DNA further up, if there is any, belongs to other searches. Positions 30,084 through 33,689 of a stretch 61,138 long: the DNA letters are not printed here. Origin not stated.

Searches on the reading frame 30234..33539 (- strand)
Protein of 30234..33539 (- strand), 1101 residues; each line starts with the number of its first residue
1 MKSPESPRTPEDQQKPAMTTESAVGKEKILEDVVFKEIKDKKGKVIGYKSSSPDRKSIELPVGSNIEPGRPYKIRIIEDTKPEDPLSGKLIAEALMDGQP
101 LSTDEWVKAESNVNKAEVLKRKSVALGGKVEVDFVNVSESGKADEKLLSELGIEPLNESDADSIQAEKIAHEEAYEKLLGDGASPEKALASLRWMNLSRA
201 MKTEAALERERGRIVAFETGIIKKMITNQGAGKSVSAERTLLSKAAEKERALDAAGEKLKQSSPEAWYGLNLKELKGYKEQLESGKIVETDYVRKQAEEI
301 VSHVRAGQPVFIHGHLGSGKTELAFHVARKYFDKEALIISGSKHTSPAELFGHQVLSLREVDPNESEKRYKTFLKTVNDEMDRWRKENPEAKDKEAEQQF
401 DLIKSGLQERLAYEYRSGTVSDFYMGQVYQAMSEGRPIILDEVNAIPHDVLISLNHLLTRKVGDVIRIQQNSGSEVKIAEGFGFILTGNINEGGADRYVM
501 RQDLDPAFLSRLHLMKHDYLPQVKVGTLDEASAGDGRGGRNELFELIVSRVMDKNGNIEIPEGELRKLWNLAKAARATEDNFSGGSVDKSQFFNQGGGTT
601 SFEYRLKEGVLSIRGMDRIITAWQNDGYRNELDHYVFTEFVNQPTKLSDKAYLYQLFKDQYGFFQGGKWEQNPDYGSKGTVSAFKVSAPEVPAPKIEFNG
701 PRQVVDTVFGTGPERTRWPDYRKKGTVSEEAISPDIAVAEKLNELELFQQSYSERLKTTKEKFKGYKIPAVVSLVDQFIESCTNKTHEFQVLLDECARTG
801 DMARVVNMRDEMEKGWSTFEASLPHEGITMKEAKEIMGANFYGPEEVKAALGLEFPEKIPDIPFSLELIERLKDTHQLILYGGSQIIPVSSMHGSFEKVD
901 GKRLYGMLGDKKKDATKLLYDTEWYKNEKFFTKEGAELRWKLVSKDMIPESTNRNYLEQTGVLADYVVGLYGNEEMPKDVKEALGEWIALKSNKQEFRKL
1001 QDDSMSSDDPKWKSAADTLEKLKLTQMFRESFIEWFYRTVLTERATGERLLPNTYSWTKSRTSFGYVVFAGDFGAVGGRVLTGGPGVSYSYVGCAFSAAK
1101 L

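Call 53: search_protein_families(library=pfam, proteins=[window:30234-33539:-], max_evalue=0.001)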
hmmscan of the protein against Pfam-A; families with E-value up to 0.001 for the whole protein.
window:30234-33539:- (1101 aa): 2 families
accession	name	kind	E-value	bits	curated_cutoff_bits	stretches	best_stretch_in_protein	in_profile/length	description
PF07728.20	AAA_5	-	2.1e-11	44.4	22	1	413-511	44-138/139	AAA domain (dynein-related subfamily)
PF13401.12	AAA_22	-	0.00058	20.6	27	0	308-458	6-108/130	AAA domain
